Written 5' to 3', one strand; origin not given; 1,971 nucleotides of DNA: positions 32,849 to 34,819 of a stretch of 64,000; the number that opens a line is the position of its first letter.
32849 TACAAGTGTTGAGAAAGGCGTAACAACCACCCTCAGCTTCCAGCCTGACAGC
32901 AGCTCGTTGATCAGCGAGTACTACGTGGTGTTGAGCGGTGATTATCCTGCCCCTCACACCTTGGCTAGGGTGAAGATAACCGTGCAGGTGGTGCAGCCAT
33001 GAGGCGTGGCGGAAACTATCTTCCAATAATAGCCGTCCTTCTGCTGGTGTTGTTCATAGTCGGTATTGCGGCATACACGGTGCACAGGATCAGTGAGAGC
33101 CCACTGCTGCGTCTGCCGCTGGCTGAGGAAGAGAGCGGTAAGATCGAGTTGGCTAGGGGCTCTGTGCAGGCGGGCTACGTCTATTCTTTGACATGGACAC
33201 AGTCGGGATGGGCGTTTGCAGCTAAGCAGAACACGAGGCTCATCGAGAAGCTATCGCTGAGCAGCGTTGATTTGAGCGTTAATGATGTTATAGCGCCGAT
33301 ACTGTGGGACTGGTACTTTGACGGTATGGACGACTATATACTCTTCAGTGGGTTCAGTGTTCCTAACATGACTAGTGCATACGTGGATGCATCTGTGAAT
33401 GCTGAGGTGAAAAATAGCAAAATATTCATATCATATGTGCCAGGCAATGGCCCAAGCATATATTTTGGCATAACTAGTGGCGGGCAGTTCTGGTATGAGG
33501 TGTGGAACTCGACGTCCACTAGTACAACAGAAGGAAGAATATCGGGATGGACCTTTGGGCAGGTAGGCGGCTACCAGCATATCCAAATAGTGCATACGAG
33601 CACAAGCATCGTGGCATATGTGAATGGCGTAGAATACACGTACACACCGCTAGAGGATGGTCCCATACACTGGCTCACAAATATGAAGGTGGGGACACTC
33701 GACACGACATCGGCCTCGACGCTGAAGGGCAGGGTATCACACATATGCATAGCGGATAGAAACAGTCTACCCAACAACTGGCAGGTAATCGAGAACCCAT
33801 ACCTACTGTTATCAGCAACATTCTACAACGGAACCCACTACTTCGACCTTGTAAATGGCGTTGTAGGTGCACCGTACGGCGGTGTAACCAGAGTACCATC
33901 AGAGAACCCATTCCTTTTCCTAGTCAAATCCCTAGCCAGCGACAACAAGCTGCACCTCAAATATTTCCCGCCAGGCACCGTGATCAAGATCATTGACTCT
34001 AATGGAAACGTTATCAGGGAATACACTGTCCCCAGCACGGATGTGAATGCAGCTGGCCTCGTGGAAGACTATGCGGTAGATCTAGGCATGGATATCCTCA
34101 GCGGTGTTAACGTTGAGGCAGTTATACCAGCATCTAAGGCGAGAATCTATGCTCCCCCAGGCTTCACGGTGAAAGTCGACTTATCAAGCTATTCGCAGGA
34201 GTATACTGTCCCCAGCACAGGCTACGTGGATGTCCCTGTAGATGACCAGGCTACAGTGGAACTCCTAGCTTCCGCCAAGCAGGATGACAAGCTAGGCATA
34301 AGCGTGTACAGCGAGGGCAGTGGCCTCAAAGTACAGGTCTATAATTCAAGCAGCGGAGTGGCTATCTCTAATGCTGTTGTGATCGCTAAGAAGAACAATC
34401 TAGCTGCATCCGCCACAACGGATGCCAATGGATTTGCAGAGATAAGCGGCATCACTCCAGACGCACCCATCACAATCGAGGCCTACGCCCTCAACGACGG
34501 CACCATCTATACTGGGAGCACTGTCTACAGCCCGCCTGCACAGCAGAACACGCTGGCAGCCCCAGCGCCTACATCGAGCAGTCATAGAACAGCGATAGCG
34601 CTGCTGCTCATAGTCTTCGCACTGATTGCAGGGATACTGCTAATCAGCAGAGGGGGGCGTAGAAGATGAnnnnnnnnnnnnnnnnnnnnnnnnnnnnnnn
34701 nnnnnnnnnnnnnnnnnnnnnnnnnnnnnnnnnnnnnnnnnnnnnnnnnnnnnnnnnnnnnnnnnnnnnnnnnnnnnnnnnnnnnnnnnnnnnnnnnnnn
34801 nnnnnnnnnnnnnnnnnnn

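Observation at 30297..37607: Tightly coupled 8-9 gene operon of secreted or membrane-anchored glycoprotein-like proteins plus a tethered serine protease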

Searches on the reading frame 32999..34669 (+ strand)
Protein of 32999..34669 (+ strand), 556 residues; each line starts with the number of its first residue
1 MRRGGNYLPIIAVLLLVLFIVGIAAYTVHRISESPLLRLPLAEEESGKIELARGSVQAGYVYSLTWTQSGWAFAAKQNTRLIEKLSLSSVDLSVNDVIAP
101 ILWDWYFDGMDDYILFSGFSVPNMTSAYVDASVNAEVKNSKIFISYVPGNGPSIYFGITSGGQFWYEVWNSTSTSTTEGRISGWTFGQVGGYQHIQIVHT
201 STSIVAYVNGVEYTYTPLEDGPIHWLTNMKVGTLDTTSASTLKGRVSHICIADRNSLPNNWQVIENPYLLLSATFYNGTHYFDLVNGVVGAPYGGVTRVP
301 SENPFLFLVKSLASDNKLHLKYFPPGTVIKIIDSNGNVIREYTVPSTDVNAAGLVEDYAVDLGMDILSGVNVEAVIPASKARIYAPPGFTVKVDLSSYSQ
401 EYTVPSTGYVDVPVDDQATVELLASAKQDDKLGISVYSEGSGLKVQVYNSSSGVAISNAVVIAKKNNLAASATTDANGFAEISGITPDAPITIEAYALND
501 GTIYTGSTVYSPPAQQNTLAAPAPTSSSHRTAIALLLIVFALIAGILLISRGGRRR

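Call 6: search_protein_families(library=pfam, proteins=[window:32999-34669:+], max_evalue=1)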
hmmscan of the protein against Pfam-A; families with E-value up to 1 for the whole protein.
window:32999-34669:+ (556 aa): 4 families
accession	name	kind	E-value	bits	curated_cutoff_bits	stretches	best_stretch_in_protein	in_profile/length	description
PF13385.13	Laminin_G_3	-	2.1e-05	25.2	27.6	1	133-251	25-140/151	Concanavalin A-like lectin/glucanases superfamily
PF13620.12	CarboxypepD_reg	-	3.2e-05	24.6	32.3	1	443-498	2-57/82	Carboxypeptidase regulatory-like domain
PF11974.14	bMG3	-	0.00013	22.3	34.9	1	432-485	4-59/103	Bacterial alpha-2-macroglobulin MG3 domain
PF07472.16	PA-IIL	-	0.2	12.4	21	1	408-475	21-90/107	Fucose-binding lectin II (PA-IIL)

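Call 9: search_dna_similar(query=window:32999-34669:+, collection=phages, mode=protein, max_evalue=0.01)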
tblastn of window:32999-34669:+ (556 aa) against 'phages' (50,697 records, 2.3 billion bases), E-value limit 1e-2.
Records with a match: 2; places in all: 2; records where one place covers at least 80% of the query: 0.
Best place of each record, by identity: <60% 2.
By first word of the organism name: Hyperthermophilic 2.
By host as written in the record: - 2.
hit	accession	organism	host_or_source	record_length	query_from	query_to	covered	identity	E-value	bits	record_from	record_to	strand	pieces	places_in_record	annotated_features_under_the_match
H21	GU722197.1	Hyperthermophilic Archaeal Virus 2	-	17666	269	362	17%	44.2%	7e-14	81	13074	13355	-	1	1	hypothetical protein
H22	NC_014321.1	Hyperthermophilic Archaeal Virus 2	-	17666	269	362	17%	44.2%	7e-14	81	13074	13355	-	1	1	hypothetical protein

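Call 11: find_homologous_proteins(query=window:32999-34669:+, max_evalue=0.001)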
Query window:32999-34669:+ (556 aa): 10 proteins with E <= 0.001 among 8000 candidates.
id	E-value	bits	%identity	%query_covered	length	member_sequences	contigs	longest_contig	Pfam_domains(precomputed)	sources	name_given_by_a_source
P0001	0.0e+0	1233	100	100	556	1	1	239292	-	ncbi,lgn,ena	-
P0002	4.6e-139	482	48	96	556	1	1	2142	-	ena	-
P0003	3.8e-133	463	53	77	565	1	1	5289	PF13385.14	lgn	-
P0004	1.3e-132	461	46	94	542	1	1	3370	-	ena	-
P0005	2.9e-74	269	35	93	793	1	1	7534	-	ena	-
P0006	1.3e-65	240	33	95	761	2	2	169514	-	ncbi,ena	-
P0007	3.6e-62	229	31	93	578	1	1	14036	-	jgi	-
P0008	4.3e-60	222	44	43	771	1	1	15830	-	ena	-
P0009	1.5e-53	200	32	82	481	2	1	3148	-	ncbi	ncbi:MAG: hypothetical protein DRO14_05640, partial [Thermoprotei archaeon]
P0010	2.1e-33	134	36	43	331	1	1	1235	-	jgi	-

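Call 12: find_encoding_contigs(protein=P0006, flank=10000, max_places=3)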
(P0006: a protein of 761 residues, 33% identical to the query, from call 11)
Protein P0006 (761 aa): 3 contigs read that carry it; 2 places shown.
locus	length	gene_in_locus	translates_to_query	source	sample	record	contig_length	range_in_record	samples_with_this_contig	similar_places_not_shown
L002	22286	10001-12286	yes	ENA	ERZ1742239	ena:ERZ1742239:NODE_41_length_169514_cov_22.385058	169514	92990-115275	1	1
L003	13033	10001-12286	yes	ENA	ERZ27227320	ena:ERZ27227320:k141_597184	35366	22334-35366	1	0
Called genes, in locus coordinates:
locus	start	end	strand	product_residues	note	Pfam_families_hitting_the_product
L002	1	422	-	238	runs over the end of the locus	PF00702:Hydrolase (faint), PF05116:S6PP, PF08282:Hydrolase_3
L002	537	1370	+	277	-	PF00590:TP_methylase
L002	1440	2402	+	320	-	PF01497:Peripla_BP_2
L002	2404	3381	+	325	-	PF01032:FecCD, PF00950:ABC-3 (weak)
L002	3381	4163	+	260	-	PF02463:SMC_N (faint), PF13175:AAA_15 (faint), PF00005:ABC_tran, PF00004:AAA (faint), PF13304:AAA_21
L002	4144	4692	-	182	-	PF00857:Isochorismatase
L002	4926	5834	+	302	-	PF13793:Pribosyltran_N, PF14572:Pribosyl_synth (faint), PF00156:Pribosyltran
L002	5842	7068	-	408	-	PF07690:MFS_1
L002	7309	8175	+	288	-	PF16795:Phage_integr_3 (weak)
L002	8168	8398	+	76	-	-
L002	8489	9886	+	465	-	-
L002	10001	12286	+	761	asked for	-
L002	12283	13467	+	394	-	-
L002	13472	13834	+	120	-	-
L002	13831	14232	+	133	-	-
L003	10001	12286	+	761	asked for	-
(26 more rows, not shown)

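Call 13: find_encoding_contigs(protein=P0008, flank=10000, max_places=3)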
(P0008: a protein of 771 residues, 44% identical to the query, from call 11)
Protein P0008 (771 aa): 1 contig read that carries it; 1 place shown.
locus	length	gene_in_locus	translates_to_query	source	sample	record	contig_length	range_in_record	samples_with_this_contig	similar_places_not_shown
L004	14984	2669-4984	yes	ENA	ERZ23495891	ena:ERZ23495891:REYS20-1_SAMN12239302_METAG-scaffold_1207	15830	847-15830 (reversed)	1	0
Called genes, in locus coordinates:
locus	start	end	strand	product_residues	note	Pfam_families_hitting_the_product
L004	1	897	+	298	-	?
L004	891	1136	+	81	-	-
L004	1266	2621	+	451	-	-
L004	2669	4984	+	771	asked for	-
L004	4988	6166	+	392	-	-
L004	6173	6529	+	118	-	-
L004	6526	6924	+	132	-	-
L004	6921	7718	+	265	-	PF00089:Trypsin, PF13365:Trypsin_2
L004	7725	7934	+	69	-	-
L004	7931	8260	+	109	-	-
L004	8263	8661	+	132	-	-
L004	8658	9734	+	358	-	-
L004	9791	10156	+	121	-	-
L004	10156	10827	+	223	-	-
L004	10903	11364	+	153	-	-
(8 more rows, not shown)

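Call 14: find_encoding_contigs(protein=P0007, flank=10000, max_places=3)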
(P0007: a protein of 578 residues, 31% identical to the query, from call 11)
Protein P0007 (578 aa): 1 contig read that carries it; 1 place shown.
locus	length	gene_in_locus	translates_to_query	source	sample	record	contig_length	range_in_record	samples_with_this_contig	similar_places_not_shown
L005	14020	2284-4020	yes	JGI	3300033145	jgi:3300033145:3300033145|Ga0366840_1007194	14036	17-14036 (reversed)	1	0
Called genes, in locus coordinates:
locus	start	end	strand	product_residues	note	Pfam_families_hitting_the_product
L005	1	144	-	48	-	?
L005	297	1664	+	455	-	-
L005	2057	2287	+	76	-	-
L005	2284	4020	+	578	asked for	-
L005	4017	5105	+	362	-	-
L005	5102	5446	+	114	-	-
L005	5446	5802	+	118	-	-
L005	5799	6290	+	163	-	PF08241:Methyltransf_11, PF08242:Methyltransf_12 (weak), PF13649:Methyltransf_25, PF01209:Ubie_methyltran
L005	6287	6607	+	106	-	-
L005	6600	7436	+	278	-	-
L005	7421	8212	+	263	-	PF00089:Trypsin, PF13365:Trypsin_2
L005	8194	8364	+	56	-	-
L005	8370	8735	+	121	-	-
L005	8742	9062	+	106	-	-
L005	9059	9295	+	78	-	-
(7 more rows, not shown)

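Call 15: search_protein_families(library=phrogs, proteins=[window:32999-34669:+], max_evalue=0.1)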
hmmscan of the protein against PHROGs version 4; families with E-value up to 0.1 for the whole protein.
window:32999-34669:+ (556 aa): 1 family
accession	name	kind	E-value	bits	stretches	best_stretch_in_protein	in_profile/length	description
phrog_7317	-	unknown function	0.052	13.4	1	311-344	154-187/338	-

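Call 30: list_cluster_members(proteins=[P0001, P0006, P0009])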
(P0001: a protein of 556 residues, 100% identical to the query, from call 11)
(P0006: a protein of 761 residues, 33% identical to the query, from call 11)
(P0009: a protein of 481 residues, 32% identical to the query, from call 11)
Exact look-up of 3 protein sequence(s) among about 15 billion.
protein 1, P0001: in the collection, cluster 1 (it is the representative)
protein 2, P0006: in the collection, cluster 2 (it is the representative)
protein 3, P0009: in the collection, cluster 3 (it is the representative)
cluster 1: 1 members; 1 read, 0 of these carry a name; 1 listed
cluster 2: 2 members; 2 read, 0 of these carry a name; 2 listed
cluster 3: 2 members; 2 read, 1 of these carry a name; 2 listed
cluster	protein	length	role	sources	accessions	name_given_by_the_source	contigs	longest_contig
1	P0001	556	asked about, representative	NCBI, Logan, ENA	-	-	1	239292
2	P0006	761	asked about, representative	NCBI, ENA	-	-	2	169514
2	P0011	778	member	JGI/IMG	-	-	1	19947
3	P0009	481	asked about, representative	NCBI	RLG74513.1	MAG: hypothetical protein DRO14_05640, partial [Thermoprotei archaeon]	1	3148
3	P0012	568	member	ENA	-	-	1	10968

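Call 32: find_related_loci(query=A1, collection=genome_contigs, flank=10000)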
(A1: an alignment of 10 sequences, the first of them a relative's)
Query A1 (556 aa) in genome_contigs; peptide patterns used: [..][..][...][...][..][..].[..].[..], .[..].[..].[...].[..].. (x = any residue, [..] = any of these).
21 stretches matched a pattern; 4 encode a relative of the query (tblastn E <= 1e-3); 4 distinct loci.
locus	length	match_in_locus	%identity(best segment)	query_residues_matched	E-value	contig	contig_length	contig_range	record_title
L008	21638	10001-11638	33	26-555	5e-66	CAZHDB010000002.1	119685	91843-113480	MAG TPA_asm: uncultured Desulfurococcaceae archaeon isolate binchicken_co184_125 genome assembly, contig: NODE_92_length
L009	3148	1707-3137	32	1-455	4e-56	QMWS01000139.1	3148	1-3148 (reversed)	MAG: Thermoprotei archaeon isolate B83_G16 B83_Guay16_scaffold_40972, whole genome shotgun sequence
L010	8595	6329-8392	31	97-394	4e-23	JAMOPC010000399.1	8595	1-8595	MAG: Desulfurococcales archaeon isolate 4559-240_metabat1_scaf2bin.015 4559-240_scaffold_4620_c1, whole genome shotgun s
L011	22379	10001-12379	31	89-387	3e-21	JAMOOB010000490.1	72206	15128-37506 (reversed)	MAG: Desulfurococcales archaeon isolate 4559-240_maxbin2_scaf2bin.008 4559-240_scaffold_87_c1, whole genome shotgun sequ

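Call 33: find_related_loci(query=A1, collection=viral_contigs, flank=10000)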
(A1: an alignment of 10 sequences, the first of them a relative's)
Query A1 (556 aa) in viral_contigs; peptide patterns used: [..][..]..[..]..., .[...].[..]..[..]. (x = any residue, [..] = any of these).
56 stretches matched a pattern; 1 encode a relative of the query (tblastn E <= 1e-3); 1 distinct loci.
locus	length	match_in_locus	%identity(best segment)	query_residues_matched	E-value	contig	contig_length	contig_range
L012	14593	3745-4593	29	89-362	3e-20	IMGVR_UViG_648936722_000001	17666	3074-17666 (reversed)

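Call 35: find_encoding_contigs(protein=P0001, flank=1000, max_places=3)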
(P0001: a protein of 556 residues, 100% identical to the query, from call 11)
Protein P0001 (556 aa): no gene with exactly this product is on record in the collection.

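Call 49: search_solved_structures(query=A1, max_evalue=1)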
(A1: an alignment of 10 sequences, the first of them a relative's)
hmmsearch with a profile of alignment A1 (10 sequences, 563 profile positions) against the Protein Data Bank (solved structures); distinct sequences matched with E-value up to 1: 0.

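Call 54: predict_structure(alignment_id=A1)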
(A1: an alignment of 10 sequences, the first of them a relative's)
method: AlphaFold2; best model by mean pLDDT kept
length: 556 residues; sequences in the alignment: 10
mean_pLDDT: 60.3   pTM: 0.49
mean pLDDT of the five models: 60.3, 59.5, 58.1, 57.9, 56.6
residues with pLDDT >= 90: 91; 70-90: 169; 50-70: 47; < 50: 249
segments of 3 or more residues with pLDDT < 50: 1-6, 26-46, 102-196, 198-304, 516-530, 554-556
pLDDT, mean of each block of 10 residues (from residue 1): 47 73 53 33 53 89 87 86 79 72 34 30 39 37 29 41 43 34 42 46 45 38 24 25 25 33 30 25 23 23 49 69 85 92 84 72 82 84 90 74 85 79 90 88 90 91 88 92 85 92 92 54 41 68 71 48
secondary structure, 60 per line:
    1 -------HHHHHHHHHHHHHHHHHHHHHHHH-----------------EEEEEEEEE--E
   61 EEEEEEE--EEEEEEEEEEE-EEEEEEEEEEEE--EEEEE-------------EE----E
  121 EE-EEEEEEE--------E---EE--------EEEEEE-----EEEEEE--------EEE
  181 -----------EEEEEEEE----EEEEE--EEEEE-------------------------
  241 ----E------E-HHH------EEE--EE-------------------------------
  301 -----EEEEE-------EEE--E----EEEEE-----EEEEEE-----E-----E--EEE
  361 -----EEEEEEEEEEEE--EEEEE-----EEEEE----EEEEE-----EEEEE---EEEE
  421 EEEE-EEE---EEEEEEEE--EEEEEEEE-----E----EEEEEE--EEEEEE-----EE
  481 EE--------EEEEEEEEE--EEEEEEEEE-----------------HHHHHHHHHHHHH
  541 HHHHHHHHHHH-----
elements in order: H8-31 E49-57 E60-67 E70-80 E82-93 E96-100 E120-122 E124-130 E153-158 E164-169 E178-180 E192-199 E204-208 E211-215 E263-265 E306-310 E318-320 E328-332 E338-343 E358-360 E366-377 E380-384 E390-394 E399-403 E409-413 E417-424 E426-428 E432-439 E442-449 E460-465 E468-473 E479-482 E491-499 E502-510 H528-551

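Call 57: fold_search(model_id=the predicted structure, library=pdb)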
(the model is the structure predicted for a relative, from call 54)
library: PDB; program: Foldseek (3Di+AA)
matches with E <= 10: 1403; with E <= 0.001: 5
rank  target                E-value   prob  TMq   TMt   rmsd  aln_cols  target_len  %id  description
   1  5c70_B                2.7e-04  1.00  0.12  0.11  20.7       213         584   10  The structure of Aspergillus oryzae beta-glucuronidase (released 2016-06-15)
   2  5c70_A                2.9e-04  0.99  0.11  0.11  19.6       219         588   12  The structure of Aspergillus oryzae beta-glucuronidase (released 2016-06-15)
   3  5c71_B                4.7e-04  0.99  0.11  0.11  19.8       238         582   12  The structure of Aspergillus oryzae a-glucuronidase complexed with glycyrrhetinic acid monoglucuronide (released 2016-06-29)
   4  8ohx_BBB              5.2e-04  0.99  0.12  0.11  20.0       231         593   10  Crystal structure of Beta-glucuronidase from Escherichia coli in complex with siastatin B derived inhibitor (released 2024-01-10)
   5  6cxs_A                9.6e-04  0.99  0.12  0.11  19.8       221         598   10  Crystal Structure of Clostridium perfringens beta-glucuronidase bound with a novel, potent inhibitor 4-(8-(piperazin-1 (released 2019-04-17)
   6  5c71_A                1.1e-03  0.99  0.11  0.11  19.9       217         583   12  The structure of Aspergillus oryzae a-glucuronidase complexed with glycyrrhetinic acid monoglucuronide (released 2016-06-29)
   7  8ovb_A                1.3e-03  0.72  0.13  0.11  28.5       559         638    7  Human Complement C3b in complex with Trypanosoma brucei ISG65. (released 2024-02-14)
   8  5ik7_B                1.4e-03  0.87  0.14  0.19  18.3       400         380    9  Laminin A2LG45 I-form, Apo. (released 2016-08-10)
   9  2jd4_A                1.5e-03  0.66  0.11  0.16  28.4       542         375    9  Mouse laminin alpha1 chain, domains LG4-5 (released 2007-02-27)
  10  3hs0_A                1.6e-03  0.69  0.11  0.10  27.0       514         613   10  Cobra Venom Factor (CVF) in complex with human factor B (released 2009-07-07)
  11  5irb_B                1.7e-03  0.99  0.13  0.21  21.8       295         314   13  Structural insight into host cell surface retention of a 1.5-MDa bacterial ice-binding adhesin (released 2017-07-19)
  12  3l3o_A                1.7e-03  0.69  0.12  0.10  26.8       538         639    8  Staphylococcal Complement Inhibitor (SCIN) in complex with Human Complement Component C3c (released 2010-08-04)
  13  6rur_A                1.8e-03  0.44  0.11  0.09  25.6       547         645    8  Structure of the SCIN stabilized C3bBb convertase bound to properdin (released 2019-08-21)
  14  3fha_A                1.9e-03  0.97  0.12  0.11  18.5       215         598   10  Structure of endo-beta-N-acetylglucosaminidase A (released 2009-04-28)
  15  4jkm_A                2.0e-03  0.98  0.12  0.11  20.4       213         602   11  Crystal Structure of Clostridium perfringens beta-glucuronidase (released 2014-09-17)
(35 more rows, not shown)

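Call 76: search_protein_families(library=ncbifam, proteins=[window:32999-34669:+], max_evalue=0.01)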
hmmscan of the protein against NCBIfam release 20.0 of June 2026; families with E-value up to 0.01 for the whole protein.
window:32999-34669:+ (556 aa): 0 families

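Call 107: search_protein_families(library=ncbifam, proteins=[window:32999-34669:+], max_evalue=5)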
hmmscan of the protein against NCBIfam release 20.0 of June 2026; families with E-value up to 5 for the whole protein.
window:32999-34669:+ (556 aa): 1 family
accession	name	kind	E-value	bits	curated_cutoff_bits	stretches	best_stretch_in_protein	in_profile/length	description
NF058648.1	ECF_sub_HI1622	equivalog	0.027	14.4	100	1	423-494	7-79/180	NikL family nickel/cobalt ECF transporter subunit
